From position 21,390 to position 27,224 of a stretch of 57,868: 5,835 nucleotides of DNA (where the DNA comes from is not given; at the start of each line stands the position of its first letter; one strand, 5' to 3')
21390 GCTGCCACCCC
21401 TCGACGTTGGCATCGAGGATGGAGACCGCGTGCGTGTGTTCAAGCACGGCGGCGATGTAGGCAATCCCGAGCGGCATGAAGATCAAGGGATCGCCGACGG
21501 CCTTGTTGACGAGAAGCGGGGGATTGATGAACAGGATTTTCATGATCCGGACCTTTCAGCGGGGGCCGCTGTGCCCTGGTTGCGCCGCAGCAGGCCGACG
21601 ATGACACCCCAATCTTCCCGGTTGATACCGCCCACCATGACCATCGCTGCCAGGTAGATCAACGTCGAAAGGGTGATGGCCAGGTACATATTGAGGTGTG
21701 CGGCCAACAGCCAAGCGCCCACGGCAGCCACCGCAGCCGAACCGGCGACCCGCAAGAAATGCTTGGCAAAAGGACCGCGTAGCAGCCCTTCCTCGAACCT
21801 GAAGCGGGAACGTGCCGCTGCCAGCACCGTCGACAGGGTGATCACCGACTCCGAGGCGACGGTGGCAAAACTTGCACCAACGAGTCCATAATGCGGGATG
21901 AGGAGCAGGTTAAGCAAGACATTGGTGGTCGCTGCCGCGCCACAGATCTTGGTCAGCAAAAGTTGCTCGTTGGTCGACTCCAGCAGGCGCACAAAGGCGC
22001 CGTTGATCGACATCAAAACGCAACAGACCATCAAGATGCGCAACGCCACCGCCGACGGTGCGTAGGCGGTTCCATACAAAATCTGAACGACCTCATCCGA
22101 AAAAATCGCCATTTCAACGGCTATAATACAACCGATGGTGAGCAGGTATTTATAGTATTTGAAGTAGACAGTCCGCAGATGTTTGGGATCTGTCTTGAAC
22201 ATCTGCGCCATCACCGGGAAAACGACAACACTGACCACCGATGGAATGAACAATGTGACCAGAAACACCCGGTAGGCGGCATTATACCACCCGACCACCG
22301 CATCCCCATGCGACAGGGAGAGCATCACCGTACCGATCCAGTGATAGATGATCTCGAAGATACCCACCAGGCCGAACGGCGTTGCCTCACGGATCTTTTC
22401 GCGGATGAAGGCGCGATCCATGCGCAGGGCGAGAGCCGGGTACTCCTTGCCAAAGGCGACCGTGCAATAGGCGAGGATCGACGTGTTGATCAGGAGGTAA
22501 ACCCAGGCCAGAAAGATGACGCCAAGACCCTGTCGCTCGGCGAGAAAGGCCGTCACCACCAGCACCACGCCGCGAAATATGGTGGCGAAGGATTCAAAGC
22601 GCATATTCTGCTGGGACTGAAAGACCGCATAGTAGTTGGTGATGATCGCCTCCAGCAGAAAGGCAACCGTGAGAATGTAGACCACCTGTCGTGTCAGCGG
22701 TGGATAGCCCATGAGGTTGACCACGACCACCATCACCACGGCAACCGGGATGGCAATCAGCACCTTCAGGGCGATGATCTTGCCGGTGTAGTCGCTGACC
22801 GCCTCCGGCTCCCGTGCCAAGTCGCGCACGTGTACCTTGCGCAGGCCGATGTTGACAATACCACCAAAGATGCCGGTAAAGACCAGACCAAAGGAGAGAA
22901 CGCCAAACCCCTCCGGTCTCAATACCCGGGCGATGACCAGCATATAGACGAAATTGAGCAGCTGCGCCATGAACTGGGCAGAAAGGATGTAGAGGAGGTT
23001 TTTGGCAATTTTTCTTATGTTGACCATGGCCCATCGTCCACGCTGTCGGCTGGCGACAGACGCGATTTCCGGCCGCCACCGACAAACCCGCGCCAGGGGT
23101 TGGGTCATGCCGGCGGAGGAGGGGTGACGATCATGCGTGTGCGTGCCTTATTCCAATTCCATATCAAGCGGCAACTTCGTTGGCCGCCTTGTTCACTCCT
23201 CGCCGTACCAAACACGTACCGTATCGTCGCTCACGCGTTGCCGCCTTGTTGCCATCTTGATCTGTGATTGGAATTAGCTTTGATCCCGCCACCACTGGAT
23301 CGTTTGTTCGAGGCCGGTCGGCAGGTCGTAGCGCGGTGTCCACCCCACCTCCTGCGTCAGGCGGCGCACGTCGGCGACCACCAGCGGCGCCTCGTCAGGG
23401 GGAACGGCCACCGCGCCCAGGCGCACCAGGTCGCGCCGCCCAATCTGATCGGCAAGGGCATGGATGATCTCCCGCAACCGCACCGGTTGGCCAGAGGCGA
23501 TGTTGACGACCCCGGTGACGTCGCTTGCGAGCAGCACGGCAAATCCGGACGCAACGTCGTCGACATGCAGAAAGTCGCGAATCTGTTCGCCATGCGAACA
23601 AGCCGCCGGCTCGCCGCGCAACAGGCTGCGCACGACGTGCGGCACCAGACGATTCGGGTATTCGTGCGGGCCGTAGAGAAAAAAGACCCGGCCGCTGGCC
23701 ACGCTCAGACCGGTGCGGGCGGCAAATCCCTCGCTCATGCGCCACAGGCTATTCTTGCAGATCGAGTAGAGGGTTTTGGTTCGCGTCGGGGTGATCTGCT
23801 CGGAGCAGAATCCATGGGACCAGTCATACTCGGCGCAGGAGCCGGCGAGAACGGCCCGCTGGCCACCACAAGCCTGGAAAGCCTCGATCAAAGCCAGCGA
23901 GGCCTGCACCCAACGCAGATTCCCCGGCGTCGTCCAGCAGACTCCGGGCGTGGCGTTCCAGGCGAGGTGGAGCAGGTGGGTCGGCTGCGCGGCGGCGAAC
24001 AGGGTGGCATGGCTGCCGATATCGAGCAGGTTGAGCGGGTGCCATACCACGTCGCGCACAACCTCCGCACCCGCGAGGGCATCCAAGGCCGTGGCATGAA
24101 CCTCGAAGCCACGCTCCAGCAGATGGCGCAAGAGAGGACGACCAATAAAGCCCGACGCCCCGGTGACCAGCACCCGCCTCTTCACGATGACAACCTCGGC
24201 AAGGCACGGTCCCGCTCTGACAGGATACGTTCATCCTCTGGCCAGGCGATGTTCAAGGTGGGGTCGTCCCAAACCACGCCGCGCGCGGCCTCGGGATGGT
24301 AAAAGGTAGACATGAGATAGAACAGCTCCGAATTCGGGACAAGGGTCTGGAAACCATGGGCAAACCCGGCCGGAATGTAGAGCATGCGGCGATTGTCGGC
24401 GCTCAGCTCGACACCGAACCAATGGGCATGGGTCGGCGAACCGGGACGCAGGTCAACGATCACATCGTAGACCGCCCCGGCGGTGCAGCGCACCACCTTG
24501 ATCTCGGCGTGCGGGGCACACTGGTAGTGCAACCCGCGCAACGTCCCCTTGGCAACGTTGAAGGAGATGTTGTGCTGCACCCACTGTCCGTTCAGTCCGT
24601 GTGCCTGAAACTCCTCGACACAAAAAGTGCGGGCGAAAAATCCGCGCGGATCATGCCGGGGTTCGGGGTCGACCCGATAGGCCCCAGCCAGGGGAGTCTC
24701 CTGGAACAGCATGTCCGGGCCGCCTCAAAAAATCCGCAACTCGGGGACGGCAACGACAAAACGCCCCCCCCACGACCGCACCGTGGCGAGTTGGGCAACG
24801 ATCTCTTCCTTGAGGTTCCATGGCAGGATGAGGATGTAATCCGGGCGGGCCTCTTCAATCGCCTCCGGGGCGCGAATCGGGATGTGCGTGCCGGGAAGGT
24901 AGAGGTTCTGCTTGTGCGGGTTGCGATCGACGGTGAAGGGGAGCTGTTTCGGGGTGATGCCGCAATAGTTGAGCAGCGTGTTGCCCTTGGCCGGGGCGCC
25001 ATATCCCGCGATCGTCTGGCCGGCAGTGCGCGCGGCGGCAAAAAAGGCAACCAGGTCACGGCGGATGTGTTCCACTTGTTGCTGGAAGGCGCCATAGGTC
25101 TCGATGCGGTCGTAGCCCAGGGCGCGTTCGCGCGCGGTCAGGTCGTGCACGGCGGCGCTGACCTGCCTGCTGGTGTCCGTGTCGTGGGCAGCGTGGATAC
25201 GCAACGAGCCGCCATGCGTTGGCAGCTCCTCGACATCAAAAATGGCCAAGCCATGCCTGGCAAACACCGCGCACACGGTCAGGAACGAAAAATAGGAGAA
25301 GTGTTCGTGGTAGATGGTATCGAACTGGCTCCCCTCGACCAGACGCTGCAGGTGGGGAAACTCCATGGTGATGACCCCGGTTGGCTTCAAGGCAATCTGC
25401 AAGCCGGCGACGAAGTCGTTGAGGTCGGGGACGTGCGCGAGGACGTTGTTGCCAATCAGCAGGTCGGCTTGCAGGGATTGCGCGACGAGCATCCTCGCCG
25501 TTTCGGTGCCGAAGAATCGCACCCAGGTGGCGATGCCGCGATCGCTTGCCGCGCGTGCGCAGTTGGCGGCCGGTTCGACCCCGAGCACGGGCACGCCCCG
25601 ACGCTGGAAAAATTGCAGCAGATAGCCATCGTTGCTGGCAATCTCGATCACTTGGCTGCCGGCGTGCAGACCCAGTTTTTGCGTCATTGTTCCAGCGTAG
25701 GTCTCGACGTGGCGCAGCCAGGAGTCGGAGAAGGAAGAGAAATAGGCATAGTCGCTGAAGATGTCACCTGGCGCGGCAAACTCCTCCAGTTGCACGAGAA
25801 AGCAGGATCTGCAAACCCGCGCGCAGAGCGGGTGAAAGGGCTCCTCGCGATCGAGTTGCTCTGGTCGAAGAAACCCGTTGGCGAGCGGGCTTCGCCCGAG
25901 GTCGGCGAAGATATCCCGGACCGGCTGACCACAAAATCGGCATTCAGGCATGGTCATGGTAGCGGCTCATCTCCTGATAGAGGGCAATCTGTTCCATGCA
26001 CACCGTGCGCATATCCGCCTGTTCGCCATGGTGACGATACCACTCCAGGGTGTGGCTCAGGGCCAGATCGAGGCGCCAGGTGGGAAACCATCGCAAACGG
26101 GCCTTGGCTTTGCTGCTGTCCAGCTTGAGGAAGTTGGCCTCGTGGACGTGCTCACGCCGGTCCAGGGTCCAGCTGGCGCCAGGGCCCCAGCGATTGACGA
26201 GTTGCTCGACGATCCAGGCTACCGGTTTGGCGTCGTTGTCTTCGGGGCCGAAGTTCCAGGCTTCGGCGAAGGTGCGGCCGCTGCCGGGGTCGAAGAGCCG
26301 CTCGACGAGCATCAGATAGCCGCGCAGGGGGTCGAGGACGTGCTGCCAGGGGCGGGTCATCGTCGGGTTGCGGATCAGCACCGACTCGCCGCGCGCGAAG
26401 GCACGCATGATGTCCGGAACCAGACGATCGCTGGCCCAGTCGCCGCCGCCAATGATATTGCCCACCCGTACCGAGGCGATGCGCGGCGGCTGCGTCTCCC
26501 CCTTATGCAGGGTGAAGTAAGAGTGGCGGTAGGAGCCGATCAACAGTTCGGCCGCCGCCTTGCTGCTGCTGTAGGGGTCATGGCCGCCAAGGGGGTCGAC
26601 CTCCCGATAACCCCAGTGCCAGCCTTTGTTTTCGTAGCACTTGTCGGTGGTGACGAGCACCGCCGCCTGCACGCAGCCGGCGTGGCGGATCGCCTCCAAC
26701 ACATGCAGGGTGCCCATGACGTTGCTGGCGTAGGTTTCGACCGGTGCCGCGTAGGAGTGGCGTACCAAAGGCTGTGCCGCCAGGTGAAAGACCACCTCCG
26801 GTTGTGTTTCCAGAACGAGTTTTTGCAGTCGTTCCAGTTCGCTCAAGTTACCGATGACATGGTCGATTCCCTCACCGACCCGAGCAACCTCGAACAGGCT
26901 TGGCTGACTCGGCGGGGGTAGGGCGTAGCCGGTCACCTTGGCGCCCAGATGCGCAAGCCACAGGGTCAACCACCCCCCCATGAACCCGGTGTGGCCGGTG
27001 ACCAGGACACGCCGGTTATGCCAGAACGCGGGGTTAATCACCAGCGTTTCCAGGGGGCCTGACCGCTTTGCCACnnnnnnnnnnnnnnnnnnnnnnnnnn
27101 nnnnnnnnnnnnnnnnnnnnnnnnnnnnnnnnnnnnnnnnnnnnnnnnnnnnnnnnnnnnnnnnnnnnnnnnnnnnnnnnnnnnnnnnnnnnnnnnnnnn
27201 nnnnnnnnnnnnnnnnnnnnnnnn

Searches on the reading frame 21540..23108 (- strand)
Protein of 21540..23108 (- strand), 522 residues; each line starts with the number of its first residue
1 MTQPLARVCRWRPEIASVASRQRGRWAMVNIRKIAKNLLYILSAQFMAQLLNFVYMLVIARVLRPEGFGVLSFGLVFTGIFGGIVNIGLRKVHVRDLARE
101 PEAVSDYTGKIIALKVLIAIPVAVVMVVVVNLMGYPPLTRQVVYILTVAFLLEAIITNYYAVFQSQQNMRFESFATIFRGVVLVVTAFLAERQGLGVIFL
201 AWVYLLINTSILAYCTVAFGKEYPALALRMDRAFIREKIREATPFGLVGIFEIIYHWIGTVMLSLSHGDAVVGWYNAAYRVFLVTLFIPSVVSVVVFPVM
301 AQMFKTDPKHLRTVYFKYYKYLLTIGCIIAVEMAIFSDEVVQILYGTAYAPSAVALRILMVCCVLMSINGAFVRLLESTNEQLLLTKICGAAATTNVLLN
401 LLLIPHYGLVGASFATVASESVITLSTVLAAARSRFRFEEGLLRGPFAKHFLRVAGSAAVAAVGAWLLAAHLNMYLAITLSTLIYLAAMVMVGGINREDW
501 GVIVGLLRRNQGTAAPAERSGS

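Call 22: search_protein_families(library=pfam, proteins=[window:21540-23108:-], max_evalue=0.01)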
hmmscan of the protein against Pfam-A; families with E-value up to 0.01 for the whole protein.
window:21540-23108:- (522 aa): 2 families
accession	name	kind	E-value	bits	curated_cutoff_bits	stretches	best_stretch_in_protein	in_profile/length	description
PF01943.22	Polysacc_synt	-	9.4e-29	101.1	28.2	1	35-304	2-274/274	Polysaccharide biosynthesis protein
PF13440.11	Polysacc_synt_3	-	5.5e-21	75.5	23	1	58-352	1-291/293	Polysaccharide biosynthesis protein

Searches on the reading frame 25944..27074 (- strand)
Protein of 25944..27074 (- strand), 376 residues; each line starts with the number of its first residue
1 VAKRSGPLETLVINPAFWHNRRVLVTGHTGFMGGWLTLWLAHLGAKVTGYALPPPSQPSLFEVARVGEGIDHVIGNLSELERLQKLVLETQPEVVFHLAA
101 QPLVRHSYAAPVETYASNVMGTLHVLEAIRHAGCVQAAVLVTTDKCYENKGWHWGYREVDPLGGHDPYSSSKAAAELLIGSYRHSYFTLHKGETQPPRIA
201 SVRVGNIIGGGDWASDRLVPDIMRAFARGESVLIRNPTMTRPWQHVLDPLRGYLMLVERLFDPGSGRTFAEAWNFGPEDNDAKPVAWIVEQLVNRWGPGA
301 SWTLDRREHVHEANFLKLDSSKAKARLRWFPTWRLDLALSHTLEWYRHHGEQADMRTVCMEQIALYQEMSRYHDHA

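Call 22: search_protein_families(library=pfam, proteins=[window:25944-27074:-], max_evalue=0.01)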
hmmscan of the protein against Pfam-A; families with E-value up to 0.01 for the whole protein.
window:25944-27074:- (376 aa): 6 families
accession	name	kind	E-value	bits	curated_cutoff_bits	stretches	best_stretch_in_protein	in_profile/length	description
PF01370.27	Epimerase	-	1.8e-30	106.5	20.9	1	23-267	1-235/240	NAD dependent epimerase/dehydratase family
PF16363.11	GDP_Man_Dehyd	-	5.8e-30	105.3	27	1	24-336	1-326/332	GDP-mannose 4,6 dehydratase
PF02719.21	Polysacc_synt_2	-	7.7e-13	48.7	20.2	1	70-243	56-203/293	Polysaccharide biosynthesis protein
PF04321.23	RmlD_sub_bind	-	4.3e-07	29.7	27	1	22-184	2-141/287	RmlD substrate binding domain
PF07993.18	NAD_binding_4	-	0.00012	21.8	20.1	1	89-183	86-192/258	Male sterility protein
PF01073.25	3Beta_HSD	-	0.0022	17.5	22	1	24-179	1-157/280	3-beta hydroxysteroid dehydrogenase/isomerase family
